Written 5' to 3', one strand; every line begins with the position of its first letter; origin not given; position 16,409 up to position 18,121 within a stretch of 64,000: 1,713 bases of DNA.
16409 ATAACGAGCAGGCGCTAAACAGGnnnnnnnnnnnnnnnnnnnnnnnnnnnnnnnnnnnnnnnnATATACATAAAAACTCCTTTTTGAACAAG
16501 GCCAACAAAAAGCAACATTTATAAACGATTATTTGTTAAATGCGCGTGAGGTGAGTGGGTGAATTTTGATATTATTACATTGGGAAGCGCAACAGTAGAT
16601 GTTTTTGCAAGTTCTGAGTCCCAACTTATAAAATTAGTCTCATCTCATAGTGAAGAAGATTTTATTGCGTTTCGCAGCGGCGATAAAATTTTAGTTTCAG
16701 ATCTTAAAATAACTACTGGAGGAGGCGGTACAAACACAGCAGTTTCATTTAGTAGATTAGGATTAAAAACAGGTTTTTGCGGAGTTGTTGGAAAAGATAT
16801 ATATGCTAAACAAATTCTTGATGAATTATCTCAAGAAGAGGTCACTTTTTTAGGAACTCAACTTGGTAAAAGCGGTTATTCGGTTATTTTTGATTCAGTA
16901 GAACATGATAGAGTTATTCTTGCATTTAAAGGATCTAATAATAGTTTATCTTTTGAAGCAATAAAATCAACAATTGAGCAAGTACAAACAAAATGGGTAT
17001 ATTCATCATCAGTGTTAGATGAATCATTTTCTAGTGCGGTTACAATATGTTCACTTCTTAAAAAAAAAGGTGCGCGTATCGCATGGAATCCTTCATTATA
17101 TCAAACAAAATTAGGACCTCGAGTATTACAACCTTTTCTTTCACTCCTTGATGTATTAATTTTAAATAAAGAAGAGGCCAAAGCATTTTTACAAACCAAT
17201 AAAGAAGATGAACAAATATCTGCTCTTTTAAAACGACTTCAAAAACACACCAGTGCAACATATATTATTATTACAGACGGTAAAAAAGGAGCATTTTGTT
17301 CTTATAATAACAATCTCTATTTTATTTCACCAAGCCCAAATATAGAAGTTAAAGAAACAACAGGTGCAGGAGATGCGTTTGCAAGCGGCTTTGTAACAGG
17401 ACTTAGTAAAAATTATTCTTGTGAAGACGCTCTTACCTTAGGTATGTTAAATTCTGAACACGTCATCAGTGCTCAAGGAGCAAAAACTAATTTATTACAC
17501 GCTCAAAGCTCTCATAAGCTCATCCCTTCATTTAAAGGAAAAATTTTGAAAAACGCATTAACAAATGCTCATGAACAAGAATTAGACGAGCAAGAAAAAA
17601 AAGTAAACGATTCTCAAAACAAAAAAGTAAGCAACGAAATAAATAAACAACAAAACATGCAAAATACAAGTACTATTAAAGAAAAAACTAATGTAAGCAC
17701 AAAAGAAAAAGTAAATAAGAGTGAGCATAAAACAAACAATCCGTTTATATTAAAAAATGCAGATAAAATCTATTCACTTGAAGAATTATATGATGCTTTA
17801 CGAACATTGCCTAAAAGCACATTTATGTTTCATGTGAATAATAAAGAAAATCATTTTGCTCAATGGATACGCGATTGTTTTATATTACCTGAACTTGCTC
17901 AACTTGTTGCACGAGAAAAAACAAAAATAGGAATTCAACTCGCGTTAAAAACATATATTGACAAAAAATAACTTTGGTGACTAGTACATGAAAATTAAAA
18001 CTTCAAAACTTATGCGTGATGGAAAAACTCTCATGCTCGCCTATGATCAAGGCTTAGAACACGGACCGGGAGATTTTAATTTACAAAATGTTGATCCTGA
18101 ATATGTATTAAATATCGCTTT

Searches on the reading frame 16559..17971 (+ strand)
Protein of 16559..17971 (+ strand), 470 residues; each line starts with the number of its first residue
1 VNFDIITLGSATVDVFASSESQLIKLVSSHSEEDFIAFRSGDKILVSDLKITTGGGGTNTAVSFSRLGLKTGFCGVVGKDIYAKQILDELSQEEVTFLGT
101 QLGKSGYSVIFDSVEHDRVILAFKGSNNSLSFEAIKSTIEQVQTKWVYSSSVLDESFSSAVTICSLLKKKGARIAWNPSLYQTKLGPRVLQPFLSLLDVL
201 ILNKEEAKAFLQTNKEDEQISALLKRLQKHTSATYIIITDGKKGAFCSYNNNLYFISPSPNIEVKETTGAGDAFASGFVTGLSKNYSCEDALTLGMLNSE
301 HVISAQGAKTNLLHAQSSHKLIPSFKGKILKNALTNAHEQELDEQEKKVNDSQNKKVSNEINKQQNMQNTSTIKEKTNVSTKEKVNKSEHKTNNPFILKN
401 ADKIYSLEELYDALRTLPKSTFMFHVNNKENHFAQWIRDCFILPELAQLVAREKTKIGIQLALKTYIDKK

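Call 8: search_protein_families(library=pfam, proteins=[window:16559-17971:+], max_evalue=0.00001)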
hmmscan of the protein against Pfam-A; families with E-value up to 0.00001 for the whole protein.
window:16559-17971:+ (470 aa): 2 families
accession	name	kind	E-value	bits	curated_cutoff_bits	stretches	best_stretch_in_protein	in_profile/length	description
PF00294.29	PfkB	-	2.2e-41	142.6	25.8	1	34-311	13-298/302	pfkB family carbohydrate kinase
PF08543.17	Phos_pyr_kin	-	2.9e-07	30.6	27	1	190-294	113-223/246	Phosphomethylpyrimidine kinase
